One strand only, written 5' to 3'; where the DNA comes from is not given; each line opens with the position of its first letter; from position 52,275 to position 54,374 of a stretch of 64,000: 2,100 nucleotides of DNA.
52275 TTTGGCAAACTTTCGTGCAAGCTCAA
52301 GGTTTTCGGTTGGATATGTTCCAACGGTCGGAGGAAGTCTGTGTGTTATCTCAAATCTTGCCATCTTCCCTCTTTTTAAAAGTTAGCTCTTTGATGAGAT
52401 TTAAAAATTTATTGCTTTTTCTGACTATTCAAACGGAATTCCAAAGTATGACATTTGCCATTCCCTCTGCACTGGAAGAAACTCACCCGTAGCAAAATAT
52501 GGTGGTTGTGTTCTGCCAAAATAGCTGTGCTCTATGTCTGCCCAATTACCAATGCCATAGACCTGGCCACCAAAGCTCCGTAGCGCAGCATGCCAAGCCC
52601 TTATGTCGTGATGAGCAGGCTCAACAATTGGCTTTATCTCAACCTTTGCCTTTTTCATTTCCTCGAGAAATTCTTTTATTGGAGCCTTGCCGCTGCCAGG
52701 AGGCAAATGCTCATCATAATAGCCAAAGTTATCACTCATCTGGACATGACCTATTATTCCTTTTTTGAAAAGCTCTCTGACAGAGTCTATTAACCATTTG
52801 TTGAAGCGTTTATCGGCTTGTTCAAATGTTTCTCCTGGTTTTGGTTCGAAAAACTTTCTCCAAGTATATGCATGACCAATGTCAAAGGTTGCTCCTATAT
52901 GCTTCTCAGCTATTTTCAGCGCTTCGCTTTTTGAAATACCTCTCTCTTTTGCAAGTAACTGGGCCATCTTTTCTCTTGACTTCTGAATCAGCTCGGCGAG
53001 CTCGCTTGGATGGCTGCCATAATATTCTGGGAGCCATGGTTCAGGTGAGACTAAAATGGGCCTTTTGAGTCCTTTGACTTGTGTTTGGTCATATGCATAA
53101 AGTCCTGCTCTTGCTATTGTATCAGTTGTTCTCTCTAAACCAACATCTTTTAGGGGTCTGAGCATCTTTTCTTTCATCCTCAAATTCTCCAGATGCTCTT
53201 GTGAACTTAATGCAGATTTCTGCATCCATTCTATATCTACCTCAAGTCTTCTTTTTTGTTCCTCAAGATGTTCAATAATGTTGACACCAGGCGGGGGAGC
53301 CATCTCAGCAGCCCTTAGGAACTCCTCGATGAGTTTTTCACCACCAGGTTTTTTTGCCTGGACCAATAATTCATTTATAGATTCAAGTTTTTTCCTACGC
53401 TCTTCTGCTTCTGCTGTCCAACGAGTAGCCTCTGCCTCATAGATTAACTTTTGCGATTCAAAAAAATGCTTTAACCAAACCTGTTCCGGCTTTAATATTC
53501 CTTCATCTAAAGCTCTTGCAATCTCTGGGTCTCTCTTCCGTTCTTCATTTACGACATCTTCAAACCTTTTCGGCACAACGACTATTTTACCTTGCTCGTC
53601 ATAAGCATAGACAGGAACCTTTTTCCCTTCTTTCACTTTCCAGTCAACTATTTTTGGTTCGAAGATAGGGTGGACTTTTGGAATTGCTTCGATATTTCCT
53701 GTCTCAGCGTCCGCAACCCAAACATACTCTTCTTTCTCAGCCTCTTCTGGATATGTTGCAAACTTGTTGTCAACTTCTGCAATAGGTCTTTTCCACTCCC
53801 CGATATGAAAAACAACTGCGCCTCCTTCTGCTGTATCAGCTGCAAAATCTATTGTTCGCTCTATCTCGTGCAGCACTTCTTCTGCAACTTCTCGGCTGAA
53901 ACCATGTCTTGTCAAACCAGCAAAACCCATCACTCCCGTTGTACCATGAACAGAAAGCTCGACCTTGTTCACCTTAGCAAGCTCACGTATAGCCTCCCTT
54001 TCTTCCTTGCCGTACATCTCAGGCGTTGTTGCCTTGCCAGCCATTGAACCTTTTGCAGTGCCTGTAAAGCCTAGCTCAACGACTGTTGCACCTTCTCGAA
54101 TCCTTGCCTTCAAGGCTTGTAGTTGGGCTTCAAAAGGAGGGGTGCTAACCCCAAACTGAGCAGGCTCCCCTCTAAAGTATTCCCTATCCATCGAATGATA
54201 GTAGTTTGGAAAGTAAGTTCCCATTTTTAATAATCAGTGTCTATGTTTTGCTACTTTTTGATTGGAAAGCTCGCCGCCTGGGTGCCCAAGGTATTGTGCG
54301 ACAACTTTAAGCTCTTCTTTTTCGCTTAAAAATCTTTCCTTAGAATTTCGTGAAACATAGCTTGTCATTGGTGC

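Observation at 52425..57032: Four-gene operon: archaeal type IV pilin-like protein + two unknown proteins + TIM-barrel protein with giant coiled-coil insertion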

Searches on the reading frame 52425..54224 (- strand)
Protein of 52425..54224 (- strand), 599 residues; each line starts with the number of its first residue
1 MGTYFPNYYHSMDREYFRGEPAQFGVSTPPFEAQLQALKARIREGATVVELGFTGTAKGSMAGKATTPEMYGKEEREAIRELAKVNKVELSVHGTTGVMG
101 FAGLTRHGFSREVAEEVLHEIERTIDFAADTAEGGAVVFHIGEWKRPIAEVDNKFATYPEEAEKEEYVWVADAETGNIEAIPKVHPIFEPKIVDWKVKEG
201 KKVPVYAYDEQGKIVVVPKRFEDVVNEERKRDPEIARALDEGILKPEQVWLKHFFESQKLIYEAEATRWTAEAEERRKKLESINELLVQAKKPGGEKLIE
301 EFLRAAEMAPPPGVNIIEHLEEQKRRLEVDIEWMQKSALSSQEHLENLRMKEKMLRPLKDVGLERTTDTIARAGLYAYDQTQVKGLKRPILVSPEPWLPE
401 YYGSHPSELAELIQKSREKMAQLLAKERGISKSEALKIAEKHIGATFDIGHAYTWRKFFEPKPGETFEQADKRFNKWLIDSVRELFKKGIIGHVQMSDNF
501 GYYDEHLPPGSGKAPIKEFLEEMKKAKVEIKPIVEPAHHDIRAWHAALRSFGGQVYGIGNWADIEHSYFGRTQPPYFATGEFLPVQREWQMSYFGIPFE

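Call 3: search_protein_families(library=pfam, proteins=[window:52425-54224:-], max_evalue=0.1)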
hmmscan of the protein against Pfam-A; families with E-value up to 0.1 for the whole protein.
window:52425-54224:- (599 aa): 1 family
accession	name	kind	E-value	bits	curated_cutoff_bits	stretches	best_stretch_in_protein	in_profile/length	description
PF01261.30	AP_endonuc_2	-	2.7e-14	53.9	31.1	2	438-528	148-221/249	Xylose isomerase-like TIM barrel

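Call 4: search_protein_families(library=ncbifam, proteins=[window:52425-54224:-], max_evalue=0.1)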
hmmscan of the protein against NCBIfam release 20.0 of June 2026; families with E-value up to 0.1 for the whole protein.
window:52425-54224:- (599 aa): 3 families
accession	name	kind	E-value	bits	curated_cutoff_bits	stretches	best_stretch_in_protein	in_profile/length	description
TIGR02607.1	antidote_HigA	equivalog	0.019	14.8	47.7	0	407-440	24-57/81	HigA family addiction module antitoxin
TIGR03234.1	OH-pyruv-isom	equivalog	0.045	13.1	353.45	0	489-526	197-230/254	hydroxypyruvate isomerase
NF007360.0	PRK09856.1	equivalog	0.075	12.5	305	0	491-534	203-246/276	fructoselysine 3-epimerase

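Call 15: find_homologous_proteins(query=window:52425-54224:-)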
Query window:52425-54224:- (599 aa): 232 proteins with E <= 0.001 among 8000 candidates; the best 120 are listed.
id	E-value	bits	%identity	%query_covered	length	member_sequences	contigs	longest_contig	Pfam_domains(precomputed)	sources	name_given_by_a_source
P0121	0.0e+0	1332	100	98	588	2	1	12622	PF01261.31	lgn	-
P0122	8.0e-197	674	52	100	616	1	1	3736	PF01261.31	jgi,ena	-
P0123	1.7e-187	643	52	100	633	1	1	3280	PF01261.31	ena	-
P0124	1.9e-187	643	51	100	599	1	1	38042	PF01261.31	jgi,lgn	jgi:hypothetical protein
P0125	4.4e-186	638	53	100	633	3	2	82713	PF01261.31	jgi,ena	-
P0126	5.3e-158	546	45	99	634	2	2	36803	PF01261.31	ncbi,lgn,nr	ncbi:hypothetical protein HY483_01075 [Candidatus Woesearchaeota archaeon]|nr:hypothetical protein [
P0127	3.0e-153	530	44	99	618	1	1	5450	PF01261.31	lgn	-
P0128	4.0e-151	523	45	99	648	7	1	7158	PF01261.31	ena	-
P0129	1.2e-150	521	47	97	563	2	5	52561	PF01261.31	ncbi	-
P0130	1.5e-145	504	45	99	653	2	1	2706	PF01261.31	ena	-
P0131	7.6e-142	492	44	99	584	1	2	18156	PF01261.31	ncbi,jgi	-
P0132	2.5e-134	467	44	100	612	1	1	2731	PF01261.31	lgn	-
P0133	1.0e-129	452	43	99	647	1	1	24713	PF01261.31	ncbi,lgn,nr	ncbi:sugar phosphate isomerase/epimerase [Candidatus Woesearchaeota archaeon]|nr:sugar phosphate iso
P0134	2.6e-129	451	40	100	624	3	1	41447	PF01261.31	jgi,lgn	jgi:sugar phosphate isomerase/epimerase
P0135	3.3e-129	450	42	98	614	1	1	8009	PF01261.31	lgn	-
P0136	9.8e-129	449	42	98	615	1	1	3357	PF01261.31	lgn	-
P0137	4.1e-127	444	41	99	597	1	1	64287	PF01261.31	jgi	-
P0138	1.9e-126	441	41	98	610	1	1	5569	PF01261.31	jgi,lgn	jgi:hypothetical protein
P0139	2.0e-126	441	42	99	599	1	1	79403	PF01261.31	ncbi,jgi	-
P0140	3.0e-126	441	42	97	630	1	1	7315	PF01261.31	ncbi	-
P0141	8.3e-125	436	41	99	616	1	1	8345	PF01261.31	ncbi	-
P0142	1.9e-124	435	39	98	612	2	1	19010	PF01261.31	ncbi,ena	-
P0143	2.2e-124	435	42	96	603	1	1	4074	PF01261.31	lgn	-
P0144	5.6e-124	433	39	100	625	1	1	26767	PF01261.31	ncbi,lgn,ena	-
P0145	1.5e-122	428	41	99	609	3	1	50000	PF01261.31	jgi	-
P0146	2.4e-122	428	40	98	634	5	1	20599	PF01261.31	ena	-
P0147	5.4e-122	427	43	100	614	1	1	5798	PF01261.31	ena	-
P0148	4.5e-121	424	40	99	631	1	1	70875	PF01261.31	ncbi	-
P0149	4.6e-121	424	41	99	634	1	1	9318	PF01261.31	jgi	jgi:sugar phosphate isomerase/epimerase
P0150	5.5e-120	420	41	97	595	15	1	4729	PF01261.31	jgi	-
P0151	9.8e-120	419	40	96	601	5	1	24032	PF01261.31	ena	-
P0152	2.5e-119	418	40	98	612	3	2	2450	PF01261.31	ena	-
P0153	1.4e-118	415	39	99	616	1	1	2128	PF01261.31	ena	-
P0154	1.6e-118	415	40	100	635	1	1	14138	PF01261.31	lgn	-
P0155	1.7e-118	415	40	99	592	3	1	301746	PF01261.31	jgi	-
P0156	2.7e-118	414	41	99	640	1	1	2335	PF01261.31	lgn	-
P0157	6.6e-118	413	40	98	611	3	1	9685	PF01261.31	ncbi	-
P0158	2.7e-117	411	41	99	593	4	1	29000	PF01261.31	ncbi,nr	ncbi:hypothetical protein CL618_01930 [archaeon]|nr:hypothetical protein [archaeon]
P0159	5.3e-117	410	39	98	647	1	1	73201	PF01261.31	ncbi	-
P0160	2.4e-116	408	39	99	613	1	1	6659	PF01261.31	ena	-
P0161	2.5e-116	408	42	99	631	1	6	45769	PF01261.31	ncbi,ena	-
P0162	6.9e-116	406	38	98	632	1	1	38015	PF01261.31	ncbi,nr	ncbi:MAG: sugar phosphate isomerase/epimerase [bacterium]|nr:sugar phosphate isomerase/epimerase [ba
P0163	3.5e-115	404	41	99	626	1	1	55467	PF01261.31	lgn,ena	-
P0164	4.4e-115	404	38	97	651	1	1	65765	PF01261.31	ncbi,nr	ncbi:sugar phosphate isomerase/epimerase [Candidatus Woesearchaeota archaeon]|nr:sugar phosphate iso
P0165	4.6e-115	404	39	96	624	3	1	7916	PF01261.31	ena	-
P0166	9.5e-115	403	38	99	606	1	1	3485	PF01261.31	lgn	-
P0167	2.0e-114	402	37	99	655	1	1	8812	PF01261.31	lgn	-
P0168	3.2e-114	401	39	99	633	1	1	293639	PF01261.31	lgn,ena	-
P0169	4.7e-114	400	38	99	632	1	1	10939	PF01261.31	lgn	-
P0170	7.2e-114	400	38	98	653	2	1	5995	PF01261.31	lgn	-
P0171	1.0e-113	399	39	99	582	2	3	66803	PF01261.31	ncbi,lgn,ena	-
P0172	1.6e-113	399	38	98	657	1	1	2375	PF01261.31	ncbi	-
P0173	1.7e-113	399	37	98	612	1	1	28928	PF01261.31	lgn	-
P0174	1.8e-113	398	40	99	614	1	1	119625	PF01261.31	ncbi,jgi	-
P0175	2.3e-113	398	38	97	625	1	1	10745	PF01261.31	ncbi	-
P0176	2.4e-113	398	38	98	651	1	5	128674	PF01261.31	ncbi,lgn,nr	ncbi:hypothetical protein HYU11_01720 [Candidatus Woesearchaeota archaeon]|nr:hypothetical protein [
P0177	3.0e-113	398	39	98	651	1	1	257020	PF01261.31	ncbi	-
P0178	1.8e-112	395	38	98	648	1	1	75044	PF01261.31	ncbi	-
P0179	5.3e-112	394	38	97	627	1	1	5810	PF01261.31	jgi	jgi:sugar phosphate isomerase/epimerase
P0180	1.5e-111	392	38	100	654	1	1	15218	PF01261.31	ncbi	-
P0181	3.7e-111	391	38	99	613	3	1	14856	PF01261.31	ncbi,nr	ncbi:MAG: hypothetical protein Q8N77_05030 [Nanoarchaeota archaeon]|nr:hypothetical protein [Nanoarc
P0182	7.6e-111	390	39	99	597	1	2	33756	PF01261.31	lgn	-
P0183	1.1e-110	389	38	97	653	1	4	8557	PF01261.31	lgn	-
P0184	1.8e-110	389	37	98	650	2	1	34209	PF01261.31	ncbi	-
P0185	4.4e-110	387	39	99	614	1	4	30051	PF01261.31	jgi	-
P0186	7.4e-110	387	38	100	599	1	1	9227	PF01261.31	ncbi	-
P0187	1.6e-109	385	38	99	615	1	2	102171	PF01261.31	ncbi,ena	-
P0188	2.2e-109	385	38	98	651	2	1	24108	PF01261.31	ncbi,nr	ncbi:sugar phosphate isomerase/epimerase [Candidatus Woesearchaeota archaeon]|nr:sugar phosphate iso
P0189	4.4e-109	384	38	98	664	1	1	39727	PF01261.31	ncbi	-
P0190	5.2e-109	384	38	99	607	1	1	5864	PF01261.31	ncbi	-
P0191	6.0e-109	384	37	97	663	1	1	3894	PF01261.31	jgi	jgi:sugar phosphate isomerase/epimerase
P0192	7.4e-109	383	39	99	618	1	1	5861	PF01261.31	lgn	-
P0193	1.5e-108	382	36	99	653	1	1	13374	PF01261.31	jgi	jgi:sugar phosphate isomerase/epimerase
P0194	2.7e-108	381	37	99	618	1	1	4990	PF01261.31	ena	-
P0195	4.4e-108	381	39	97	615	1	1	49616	PF01261.31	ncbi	ncbi:MAG: TIM barrel protein [archaeon]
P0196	4.7e-108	381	36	99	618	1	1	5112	PF01261.31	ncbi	-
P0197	7.0e-108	380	39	100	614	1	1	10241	PF01261.31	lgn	-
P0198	1.3e-107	379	38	98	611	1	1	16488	PF01261.31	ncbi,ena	-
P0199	2.8e-107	378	39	99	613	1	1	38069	PF01261.31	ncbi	-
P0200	3.5e-107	378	40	98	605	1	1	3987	PF01261.31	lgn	-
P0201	4.8e-107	377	35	99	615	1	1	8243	PF01261.31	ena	-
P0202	6.3e-107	377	38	99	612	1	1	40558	PF01261.31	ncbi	-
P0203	8.3e-107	376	37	99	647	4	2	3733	PF01261.31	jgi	-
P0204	1.7e-106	375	39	96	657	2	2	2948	PF01261.31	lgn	-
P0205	1.7e-106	375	36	98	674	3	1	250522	PF01261.31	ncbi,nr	ncbi:hypothetical protein HYX10_03190 [Candidatus Woesearchaeota archaeon]|nr:hypothetical protein [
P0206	2.0e-106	375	37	99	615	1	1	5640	PF01261.31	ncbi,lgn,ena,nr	ncbi:MAG: sugar phosphate isomerase/epimerase [Nanoarchaeota archaeon]|nr:sugar phosphate isomerase/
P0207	2.4e-106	375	37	97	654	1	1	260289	PF01261.31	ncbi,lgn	-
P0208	4.1e-106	374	38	99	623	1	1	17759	PF01261.31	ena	-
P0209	6.2e-106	374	36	99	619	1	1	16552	PF01261.31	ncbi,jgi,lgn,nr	ncbi:sugar phosphate isomerase/epimerase [Candidatus Woesearchaeota archaeon]|nr:sugar phosphate iso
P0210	6.6e-106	373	37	97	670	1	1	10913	PF01261.31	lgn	-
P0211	2.8e-105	371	36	99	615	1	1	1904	PF01261.31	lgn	-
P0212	3.6e-105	371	35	99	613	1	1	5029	PF01261.31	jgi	-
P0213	5.1e-105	371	38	42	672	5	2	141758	PF01261.31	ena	-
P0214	9.1e-105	370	39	98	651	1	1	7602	PF01261.31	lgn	-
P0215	9.9e-105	370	37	99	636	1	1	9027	PF01261.31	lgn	-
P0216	1.2e-104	369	35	97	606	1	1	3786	PF01261.31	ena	-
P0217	1.4e-104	369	38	99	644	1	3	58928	PF01261.31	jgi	jgi:sugar phosphate isomerase/epimerase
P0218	1.6e-104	369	36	99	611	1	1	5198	PF01261.31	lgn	-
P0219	1.7e-104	369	36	99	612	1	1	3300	PF01261.31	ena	-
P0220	2.2e-104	368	36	99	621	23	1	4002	PF01261.31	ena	-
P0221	3.6e-104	368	37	99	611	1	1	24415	PF01261.31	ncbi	ncbi:MAG: TIM barrel protein [archaeon]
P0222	6.5e-104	367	36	98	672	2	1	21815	PF01261.31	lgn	-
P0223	8.9e-104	366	37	94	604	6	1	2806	PF01261.31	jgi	-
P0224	3.4e-103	365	37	99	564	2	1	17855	PF01261.31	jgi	jgi:sugar phosphate isomerase/epimerase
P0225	3.8e-103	364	37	99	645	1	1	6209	PF01261.31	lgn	-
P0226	4.4e-103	364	36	99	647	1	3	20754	PF01261.31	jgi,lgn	-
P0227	5.6e-103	364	35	98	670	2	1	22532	PF01261.31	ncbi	-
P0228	8.9e-103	363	38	99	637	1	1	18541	PF01261.31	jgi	-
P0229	9.5e-103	363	36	98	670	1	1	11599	PF01261.31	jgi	-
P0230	9.7e-103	363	38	99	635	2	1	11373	PF01261.31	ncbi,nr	ncbi:MAG: TIM barrel protein [Nanoarchaeota archaeon]|nr:TIM barrel protein [Nanoarchaeota archaeon]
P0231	1.2e-102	363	38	98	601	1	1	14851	PF01261.31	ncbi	-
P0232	2.0e-102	362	37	97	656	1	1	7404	PF01261.31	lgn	-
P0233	2.9e-102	361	37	99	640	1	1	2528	PF01261.31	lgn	-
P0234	6.4e-102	360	35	99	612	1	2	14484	PF01261.31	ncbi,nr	ncbi:MAG: sugar phosphate isomerase/epimerase [Nanoarchaeota archaeon]|nr:sugar phosphate isomerase/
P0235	6.5e-102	360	36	100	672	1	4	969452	PF01261.31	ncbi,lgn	-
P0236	1.0e-101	360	38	99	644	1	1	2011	PF01261.31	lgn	-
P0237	2.0e-101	359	38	99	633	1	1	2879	PF01261.31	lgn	-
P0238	2.0e-100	355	37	99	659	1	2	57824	PF01261.31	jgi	jgi:sugar phosphate isomerase/epimerase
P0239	2.3e-100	355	38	99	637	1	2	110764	PF01261.31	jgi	jgi:sugar phosphate isomerase/epimerase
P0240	3.1e-100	355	37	99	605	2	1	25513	PF01261.31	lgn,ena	-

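Call 21: search_solved_structures(query=window:52425-54224:-, max_evalue=1, show_alignments=2)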
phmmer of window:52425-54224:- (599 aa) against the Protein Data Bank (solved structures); distinct sequences matched with E-value up to 1: 4.
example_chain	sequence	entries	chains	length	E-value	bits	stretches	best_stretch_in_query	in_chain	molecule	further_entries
3wqo_A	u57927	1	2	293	0.0027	19.7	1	439-526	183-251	Uncharacterized protein MJ1311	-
3cg3_A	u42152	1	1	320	0.21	13.4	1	130-187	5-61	UPF0100 protein PH0151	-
2o96_A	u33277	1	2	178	0.9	11.3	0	139-174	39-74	26S proteasome non-ATPase regulatory subunit 7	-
2o95_A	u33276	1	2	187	0.97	11.2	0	139-174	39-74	26S proteasome non-ATPase regulatory subunit 7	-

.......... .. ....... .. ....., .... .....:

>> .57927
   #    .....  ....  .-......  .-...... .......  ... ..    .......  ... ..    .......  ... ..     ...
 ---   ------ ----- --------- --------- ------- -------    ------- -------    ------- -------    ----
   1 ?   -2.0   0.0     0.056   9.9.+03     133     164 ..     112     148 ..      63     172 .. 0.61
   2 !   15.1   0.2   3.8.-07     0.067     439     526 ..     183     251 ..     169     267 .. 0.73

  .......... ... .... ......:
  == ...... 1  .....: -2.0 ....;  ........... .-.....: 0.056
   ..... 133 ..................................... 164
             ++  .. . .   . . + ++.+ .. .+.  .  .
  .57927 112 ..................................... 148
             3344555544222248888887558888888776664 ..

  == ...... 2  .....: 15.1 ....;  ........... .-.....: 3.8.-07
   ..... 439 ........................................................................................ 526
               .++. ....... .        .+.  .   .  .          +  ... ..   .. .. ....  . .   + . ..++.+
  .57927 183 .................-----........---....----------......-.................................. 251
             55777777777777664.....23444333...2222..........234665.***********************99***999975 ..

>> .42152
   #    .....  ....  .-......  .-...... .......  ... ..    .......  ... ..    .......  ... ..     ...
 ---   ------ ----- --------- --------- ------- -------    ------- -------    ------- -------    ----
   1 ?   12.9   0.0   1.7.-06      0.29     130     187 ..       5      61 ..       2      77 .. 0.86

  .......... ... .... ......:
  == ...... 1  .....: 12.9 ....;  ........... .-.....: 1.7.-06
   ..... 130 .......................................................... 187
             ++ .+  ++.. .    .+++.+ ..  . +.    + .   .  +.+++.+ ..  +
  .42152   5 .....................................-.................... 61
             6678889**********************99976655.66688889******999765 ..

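Call 31: search_protein_families(library=padloc, proteins=[window:52425-54224:-], max_evalue=0.1)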
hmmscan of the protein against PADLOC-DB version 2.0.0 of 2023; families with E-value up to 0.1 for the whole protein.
window:52425-54224:- (599 aa): 0 families

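Call 32: search_protein_families(library=phrogs, proteins=[window:52425-54224:-], max_evalue=0.1)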
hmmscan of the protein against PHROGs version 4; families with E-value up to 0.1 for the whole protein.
window:52425-54224:- (599 aa): 0 families

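Call 42: predict_structure(alignment_id=A2)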
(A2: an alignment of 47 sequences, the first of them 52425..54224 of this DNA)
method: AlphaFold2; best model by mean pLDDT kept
length: 599 residues; sequences in the alignment: 47
mean_pLDDT: 84.9   pTM: 0.82
mean pLDDT of the five models: 84.9, 84.8, 83.2, 83.1, 81.8
residues with pLDDT >= 90: 379; 70-90: 132; 50-70: 20; < 50: 68
segments of 3 or more residues with pLDDT < 50: 1-21, 553-599
pLDDT, mean of each block of 10 residues (from residue 1): 32 36 77 89 84 89 89 96 91 88 95 96 97 95 89 78 73 95 88 88 89 93 93 93 89 93 95 96 93 86 82 89 96 98 96 93 98 99 97 95 96 98 98 98 97 94 94 96 97 94 86 90 88 75 71 42 39 36 36 35
secondary structure, 60 per line:
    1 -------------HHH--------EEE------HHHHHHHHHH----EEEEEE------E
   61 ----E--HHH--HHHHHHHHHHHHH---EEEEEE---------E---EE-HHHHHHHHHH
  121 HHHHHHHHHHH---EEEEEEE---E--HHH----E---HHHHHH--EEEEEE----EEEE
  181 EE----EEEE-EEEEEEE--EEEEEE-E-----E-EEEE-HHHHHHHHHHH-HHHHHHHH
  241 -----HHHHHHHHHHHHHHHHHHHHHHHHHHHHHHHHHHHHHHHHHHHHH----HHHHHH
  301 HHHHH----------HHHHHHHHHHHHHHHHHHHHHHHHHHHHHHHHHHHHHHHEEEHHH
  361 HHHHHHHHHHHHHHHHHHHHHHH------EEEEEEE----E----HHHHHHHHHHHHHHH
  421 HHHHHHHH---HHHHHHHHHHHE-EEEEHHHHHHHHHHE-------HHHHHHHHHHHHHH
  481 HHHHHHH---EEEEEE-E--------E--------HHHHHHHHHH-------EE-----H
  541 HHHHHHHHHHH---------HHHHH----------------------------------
elements in order: E25-27 H34-43 E48-53 H73-85 E89-94 H111-131 E135-141 H159-164 E167-172 E177-182 E187-190 E192-198 E201-206 E216-219 H221-231 H233-240 H246-290 H295-305 H316-354 E355-357 H358-383 E390-396 H406-428 H432-442 E445-448 H449-458 H467-487 E491-496 H516-525 H540-551 H561-565
